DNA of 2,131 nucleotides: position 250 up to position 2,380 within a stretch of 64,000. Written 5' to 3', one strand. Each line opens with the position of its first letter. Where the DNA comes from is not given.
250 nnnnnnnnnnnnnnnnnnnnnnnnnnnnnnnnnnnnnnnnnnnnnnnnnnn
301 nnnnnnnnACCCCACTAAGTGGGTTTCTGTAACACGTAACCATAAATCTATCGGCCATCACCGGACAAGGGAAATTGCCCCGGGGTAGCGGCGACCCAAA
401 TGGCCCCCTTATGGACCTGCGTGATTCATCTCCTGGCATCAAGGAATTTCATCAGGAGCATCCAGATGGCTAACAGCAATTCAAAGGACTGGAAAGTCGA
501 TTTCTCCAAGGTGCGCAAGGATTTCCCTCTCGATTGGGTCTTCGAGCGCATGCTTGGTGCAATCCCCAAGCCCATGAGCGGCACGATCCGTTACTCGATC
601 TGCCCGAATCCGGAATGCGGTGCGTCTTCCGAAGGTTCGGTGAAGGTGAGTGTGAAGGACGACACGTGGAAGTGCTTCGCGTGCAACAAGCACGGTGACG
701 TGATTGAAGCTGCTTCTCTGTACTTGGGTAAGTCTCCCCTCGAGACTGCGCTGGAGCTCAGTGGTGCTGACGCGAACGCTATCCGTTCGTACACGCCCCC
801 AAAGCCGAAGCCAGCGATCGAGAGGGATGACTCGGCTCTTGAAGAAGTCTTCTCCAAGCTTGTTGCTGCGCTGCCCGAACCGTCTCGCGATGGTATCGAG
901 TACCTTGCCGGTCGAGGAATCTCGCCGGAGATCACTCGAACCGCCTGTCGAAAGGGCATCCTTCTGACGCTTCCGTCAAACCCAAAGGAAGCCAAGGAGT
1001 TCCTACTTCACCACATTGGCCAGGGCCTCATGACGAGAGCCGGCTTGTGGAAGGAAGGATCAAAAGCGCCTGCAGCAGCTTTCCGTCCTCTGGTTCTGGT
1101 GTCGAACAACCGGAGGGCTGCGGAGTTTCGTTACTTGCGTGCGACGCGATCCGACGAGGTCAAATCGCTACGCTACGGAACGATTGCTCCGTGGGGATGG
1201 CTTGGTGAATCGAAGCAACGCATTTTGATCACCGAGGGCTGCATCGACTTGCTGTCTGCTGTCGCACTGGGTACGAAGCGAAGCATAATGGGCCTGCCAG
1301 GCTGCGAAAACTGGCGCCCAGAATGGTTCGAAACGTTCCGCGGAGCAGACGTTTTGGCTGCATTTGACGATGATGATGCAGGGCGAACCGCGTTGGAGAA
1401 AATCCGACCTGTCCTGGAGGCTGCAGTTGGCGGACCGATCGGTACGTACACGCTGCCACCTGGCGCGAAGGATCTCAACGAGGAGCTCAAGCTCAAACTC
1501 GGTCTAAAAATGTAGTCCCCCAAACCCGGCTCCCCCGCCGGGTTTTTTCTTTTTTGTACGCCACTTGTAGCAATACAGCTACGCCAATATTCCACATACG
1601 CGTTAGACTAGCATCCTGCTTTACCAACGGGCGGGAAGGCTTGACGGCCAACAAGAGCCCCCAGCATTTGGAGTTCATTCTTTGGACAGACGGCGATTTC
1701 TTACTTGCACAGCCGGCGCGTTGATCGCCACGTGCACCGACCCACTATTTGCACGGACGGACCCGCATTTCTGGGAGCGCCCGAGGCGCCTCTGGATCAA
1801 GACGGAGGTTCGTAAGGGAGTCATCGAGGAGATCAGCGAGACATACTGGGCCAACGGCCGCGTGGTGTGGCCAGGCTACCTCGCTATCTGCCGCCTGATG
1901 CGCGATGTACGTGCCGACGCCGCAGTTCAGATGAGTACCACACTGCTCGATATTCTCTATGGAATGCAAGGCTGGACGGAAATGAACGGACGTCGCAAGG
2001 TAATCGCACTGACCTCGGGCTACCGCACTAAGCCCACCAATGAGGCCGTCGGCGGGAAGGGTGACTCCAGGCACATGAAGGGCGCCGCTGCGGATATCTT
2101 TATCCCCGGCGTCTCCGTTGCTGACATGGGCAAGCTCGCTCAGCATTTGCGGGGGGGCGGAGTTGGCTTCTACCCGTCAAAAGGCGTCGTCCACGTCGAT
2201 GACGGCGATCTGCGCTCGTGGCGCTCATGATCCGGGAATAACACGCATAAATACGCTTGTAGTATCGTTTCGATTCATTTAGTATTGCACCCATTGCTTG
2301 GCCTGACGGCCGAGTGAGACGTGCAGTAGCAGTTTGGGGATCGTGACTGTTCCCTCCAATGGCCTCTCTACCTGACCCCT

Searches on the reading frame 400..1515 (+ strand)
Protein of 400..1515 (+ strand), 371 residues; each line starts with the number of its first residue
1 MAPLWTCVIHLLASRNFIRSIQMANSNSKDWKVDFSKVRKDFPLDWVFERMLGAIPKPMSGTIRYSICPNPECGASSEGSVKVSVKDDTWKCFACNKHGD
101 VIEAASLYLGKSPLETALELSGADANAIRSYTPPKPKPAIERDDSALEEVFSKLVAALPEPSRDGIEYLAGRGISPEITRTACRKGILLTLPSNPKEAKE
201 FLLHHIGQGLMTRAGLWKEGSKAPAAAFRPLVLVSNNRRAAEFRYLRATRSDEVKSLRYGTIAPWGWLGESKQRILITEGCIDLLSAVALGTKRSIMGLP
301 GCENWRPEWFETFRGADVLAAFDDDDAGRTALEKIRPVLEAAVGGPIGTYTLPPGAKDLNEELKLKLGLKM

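Call 76: search_protein_families(library=pfam, proteins=[window:400-1515:+], max_evalue=0.0001)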
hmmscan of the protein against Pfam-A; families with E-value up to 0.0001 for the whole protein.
window:400-1515:+ (371 aa): 1 family
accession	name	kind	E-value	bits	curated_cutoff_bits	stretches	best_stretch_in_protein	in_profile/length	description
PF13155.12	Toprim_2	-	5.4e-08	33.5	22.1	1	277-362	2-87/88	Toprim-like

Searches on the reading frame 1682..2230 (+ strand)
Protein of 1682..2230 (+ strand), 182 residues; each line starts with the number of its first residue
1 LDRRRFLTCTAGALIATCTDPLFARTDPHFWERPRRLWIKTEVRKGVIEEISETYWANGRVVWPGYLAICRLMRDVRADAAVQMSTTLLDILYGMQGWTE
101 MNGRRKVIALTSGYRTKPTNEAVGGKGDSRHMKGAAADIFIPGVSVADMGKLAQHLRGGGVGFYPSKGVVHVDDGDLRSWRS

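Call 76: search_protein_families(library=pfam, proteins=[window:1682-2230:+], max_evalue=0.0001)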
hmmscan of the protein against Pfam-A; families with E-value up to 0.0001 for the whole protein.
window:1682-2230:+ (182 aa): 2 families
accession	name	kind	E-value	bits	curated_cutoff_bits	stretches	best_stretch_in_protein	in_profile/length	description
PF05951.18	Peptidase_M15_2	-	3.5e-25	89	27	1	49-180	18-153/153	Bacterial protein of unknown function (DUF882)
PF08291.16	Peptidase_M15_3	-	9.5e-17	61.5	23.2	1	85-173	22-108/108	Peptidase M15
